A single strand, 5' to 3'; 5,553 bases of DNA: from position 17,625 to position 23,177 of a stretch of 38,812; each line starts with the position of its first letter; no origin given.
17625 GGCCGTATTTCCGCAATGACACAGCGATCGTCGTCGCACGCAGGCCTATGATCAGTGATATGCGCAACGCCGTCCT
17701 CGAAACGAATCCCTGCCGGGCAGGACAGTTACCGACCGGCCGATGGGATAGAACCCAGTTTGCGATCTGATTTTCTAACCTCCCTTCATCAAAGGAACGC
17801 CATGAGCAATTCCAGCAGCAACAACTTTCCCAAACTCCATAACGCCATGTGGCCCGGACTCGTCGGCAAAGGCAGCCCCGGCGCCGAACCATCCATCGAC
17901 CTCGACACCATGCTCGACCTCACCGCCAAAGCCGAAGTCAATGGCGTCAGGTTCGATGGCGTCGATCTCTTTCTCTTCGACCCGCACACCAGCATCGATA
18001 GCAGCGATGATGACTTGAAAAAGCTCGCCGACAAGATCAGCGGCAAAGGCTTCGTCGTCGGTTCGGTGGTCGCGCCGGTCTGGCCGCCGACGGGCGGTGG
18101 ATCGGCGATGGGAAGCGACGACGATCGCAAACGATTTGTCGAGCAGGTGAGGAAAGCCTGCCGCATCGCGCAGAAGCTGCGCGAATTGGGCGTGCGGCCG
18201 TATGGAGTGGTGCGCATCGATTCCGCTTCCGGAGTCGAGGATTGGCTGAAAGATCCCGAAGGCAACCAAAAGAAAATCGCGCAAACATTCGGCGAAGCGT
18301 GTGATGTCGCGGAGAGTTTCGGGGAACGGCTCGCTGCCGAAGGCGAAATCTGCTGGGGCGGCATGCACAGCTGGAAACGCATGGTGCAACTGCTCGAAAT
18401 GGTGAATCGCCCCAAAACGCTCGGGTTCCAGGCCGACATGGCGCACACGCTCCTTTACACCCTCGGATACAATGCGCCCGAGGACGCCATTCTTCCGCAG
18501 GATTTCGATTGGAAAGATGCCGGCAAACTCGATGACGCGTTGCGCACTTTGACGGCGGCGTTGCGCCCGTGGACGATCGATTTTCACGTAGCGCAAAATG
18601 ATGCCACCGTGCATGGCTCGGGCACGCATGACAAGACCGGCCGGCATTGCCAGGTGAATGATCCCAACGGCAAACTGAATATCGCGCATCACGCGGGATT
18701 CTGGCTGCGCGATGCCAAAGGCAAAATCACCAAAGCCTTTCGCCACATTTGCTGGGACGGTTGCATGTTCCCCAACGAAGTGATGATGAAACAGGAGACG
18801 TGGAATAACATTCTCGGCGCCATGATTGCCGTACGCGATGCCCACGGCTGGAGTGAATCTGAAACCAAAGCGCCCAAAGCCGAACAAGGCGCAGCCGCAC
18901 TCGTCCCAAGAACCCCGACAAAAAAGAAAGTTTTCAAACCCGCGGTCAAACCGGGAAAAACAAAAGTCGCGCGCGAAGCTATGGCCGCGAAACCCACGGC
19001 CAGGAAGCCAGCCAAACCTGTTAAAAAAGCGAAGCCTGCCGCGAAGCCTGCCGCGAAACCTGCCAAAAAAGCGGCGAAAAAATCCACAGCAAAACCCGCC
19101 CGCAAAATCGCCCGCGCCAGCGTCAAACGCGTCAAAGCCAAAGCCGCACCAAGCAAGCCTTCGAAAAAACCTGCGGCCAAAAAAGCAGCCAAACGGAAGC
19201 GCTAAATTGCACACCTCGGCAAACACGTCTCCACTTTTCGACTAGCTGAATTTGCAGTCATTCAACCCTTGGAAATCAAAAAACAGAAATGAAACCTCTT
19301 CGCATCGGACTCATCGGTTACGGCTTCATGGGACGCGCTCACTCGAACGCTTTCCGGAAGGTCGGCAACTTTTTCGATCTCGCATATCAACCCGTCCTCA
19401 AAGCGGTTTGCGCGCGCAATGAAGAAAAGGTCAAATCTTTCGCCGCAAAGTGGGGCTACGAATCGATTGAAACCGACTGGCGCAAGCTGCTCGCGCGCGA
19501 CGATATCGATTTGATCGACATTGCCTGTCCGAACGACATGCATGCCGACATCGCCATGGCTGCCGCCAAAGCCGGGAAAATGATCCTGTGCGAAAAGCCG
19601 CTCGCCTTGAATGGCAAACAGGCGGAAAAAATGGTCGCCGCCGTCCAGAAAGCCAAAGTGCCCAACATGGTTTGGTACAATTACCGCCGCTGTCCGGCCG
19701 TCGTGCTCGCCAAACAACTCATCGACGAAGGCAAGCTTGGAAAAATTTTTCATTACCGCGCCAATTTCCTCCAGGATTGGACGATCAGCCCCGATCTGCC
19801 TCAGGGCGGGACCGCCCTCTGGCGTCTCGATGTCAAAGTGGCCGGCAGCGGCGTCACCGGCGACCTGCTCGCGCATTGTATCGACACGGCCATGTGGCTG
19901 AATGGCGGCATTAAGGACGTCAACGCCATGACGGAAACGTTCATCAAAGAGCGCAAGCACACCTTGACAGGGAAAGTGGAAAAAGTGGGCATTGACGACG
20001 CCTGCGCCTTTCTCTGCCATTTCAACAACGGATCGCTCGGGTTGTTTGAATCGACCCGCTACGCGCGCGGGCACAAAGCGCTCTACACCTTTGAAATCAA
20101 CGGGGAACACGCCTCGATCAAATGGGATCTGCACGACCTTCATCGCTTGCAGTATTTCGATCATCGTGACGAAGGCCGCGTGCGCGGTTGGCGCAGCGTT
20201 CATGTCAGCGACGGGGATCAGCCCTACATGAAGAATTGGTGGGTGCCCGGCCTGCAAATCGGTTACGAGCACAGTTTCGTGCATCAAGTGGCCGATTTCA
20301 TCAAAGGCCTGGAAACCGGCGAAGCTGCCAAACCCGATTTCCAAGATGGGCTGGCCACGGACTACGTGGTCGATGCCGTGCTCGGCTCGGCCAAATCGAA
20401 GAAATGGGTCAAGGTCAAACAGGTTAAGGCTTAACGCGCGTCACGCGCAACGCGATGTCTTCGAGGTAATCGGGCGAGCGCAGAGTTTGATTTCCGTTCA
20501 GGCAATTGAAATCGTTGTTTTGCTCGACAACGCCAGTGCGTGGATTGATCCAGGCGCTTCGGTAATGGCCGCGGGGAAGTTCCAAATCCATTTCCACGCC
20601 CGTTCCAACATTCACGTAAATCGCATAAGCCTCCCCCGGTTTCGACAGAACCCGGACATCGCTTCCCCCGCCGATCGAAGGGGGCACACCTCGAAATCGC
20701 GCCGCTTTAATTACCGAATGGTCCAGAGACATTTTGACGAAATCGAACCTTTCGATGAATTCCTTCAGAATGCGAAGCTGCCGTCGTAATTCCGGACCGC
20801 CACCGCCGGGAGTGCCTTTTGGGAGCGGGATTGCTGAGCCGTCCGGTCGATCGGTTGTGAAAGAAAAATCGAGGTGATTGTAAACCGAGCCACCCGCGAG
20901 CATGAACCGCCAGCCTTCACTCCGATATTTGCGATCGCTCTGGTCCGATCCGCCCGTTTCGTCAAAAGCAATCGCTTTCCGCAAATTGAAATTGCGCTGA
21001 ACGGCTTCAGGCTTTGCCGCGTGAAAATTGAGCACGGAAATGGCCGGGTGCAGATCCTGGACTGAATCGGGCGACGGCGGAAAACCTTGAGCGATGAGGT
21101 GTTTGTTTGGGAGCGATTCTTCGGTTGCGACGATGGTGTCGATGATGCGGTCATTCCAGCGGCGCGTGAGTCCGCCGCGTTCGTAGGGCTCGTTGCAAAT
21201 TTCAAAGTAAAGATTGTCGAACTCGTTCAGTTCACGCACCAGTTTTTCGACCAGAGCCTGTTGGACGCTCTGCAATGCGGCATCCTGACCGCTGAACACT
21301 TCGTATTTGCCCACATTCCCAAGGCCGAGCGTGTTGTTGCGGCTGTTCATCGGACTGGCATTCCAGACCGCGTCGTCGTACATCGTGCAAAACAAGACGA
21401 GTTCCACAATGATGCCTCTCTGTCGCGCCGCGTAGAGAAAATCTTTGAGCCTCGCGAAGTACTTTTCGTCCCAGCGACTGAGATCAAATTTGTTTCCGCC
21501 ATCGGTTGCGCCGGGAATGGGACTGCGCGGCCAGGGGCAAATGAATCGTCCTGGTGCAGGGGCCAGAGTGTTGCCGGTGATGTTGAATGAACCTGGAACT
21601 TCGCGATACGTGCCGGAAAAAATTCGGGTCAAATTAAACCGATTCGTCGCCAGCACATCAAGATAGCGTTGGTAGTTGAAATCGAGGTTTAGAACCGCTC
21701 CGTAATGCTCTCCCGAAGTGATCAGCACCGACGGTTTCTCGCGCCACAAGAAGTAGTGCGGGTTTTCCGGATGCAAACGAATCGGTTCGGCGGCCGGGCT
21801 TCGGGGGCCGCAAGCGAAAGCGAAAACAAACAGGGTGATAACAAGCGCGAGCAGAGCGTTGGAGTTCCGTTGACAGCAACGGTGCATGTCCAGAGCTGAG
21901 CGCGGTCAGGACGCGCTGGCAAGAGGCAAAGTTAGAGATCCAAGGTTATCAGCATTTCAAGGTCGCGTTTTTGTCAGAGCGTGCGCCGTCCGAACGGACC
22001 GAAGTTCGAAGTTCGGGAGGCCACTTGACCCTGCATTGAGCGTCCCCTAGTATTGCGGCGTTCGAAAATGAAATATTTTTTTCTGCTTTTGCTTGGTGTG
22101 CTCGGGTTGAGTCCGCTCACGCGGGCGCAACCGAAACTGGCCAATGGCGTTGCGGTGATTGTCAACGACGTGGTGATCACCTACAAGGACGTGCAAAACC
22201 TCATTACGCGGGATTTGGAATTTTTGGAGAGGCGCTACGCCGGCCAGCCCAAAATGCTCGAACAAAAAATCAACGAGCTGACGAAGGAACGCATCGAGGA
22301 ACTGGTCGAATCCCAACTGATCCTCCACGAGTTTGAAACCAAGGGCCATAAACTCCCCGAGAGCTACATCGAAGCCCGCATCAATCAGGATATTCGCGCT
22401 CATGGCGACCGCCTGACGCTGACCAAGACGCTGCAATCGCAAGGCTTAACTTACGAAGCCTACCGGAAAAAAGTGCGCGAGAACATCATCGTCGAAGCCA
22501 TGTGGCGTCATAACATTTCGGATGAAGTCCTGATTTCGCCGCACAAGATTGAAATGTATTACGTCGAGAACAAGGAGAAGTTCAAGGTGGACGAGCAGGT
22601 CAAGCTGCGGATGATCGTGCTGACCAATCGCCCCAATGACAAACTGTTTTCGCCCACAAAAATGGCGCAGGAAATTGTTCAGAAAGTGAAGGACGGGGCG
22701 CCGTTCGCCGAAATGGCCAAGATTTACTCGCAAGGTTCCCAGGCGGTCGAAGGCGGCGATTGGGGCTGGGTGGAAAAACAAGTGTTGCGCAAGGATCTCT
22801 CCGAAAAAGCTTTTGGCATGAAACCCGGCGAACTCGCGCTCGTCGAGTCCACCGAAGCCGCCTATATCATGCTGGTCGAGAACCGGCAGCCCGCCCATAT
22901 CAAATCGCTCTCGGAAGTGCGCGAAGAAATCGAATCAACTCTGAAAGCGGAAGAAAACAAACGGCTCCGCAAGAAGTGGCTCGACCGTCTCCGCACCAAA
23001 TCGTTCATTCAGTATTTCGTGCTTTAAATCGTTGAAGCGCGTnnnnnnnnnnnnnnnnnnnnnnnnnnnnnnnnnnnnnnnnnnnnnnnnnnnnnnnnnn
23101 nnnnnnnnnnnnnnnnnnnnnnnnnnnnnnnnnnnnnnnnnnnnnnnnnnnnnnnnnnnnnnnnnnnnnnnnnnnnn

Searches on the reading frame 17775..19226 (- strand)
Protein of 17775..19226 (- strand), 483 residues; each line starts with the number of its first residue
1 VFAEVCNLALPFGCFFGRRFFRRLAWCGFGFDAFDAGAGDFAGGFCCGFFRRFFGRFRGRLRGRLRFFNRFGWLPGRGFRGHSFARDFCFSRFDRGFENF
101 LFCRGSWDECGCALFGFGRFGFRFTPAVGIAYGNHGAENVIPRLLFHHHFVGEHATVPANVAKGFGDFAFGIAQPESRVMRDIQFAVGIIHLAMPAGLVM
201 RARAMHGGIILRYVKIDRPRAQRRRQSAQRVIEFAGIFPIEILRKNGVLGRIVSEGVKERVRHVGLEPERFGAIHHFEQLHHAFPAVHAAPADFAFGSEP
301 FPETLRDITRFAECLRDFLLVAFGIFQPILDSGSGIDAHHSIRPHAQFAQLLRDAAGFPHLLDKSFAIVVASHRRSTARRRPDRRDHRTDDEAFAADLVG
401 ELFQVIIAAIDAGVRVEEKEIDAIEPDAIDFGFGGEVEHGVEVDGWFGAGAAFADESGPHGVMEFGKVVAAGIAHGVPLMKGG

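Call 4: search_protein_families(library=pfam, proteins=[window:17775-19226:-], max_evalue=0.001)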
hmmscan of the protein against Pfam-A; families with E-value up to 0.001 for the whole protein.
window:17775-19226:- (483 aa): 0 families

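Call 6: search_protein_families(library=pfam, proteins=[window:17775-19226:-], max_evalue=10)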
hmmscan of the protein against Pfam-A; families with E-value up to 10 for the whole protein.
window:17775-19226:- (483 aa): 0 families
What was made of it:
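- On CBM6/CBM35 (G aa ~768-975 and ~1079-1290): The window protein gives no hit (call 6).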

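Call 7: search_protein_families(library=ncbifam, proteins=[window:17775-19226:-], max_evalue=0.01)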
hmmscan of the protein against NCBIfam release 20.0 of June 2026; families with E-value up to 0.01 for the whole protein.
window:17775-19226:- (483 aa): 0 families

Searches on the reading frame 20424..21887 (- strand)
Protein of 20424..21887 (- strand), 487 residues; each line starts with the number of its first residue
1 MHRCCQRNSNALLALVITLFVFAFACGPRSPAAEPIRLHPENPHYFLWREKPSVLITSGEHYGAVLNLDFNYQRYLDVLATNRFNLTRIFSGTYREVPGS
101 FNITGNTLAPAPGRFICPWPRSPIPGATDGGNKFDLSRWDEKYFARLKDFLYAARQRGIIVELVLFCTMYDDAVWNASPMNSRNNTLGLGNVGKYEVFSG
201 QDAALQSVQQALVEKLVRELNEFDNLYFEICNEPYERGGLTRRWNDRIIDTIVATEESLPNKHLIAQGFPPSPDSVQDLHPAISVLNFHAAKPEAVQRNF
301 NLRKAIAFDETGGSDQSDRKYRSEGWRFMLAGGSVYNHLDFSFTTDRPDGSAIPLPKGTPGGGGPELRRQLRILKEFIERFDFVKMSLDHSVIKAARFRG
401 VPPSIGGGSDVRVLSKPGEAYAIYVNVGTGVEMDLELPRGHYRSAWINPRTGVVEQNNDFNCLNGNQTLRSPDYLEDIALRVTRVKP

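Call 4: search_protein_families(library=pfam, proteins=[window:20424-21887:-], max_evalue=0.001)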
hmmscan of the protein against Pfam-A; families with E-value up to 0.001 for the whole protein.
window:20424-21887:- (487 aa): 1 family
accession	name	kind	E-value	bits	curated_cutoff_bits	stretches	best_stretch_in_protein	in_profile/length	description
PF00150.24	Cellulase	-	7.2e-06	26.1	23.5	1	134-272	54-173/272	Cellulase (glycosyl hydrolase family 5)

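Call 7: search_protein_families(library=ncbifam, proteins=[window:20424-21887:-], max_evalue=0.01)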
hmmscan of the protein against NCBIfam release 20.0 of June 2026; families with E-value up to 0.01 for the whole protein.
window:20424-21887:- (487 aa): 0 families

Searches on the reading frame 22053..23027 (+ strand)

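Call 4: search_protein_families(library=pfam, proteins=[window:22053-23027:+], max_evalue=0.001)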
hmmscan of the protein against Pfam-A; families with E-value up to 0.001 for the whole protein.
window:22053-23027:+ (324 aa): 6 families
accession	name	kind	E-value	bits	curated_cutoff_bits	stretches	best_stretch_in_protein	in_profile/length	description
PF13616.12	Rotamase_3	-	8.5e-15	55.8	22.5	1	171-277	6-114/116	PPIC-type PPIASE domain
PF00639.27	Rotamase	-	2e-13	51.6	21.7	1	202-271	19-90/97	PPIC-type PPIASE domain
PF13624.11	SurA_N_3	-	2.5e-12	47.3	27.2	1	16-149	27-160/162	SurA-like N-terminal domain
PF13145.12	Rotamase_2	-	4.3e-12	47.3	27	1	162-291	2-121/121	PPIC-type PPIASE domain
PF09312.16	SurA_N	-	4.1e-08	33.8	30.8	1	32-148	3-115/118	SurA N-terminal domain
PF13623.11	SurA_N_2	-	0.0009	19.6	28.5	0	31-112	40-121/145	SurA-like N-terminal domain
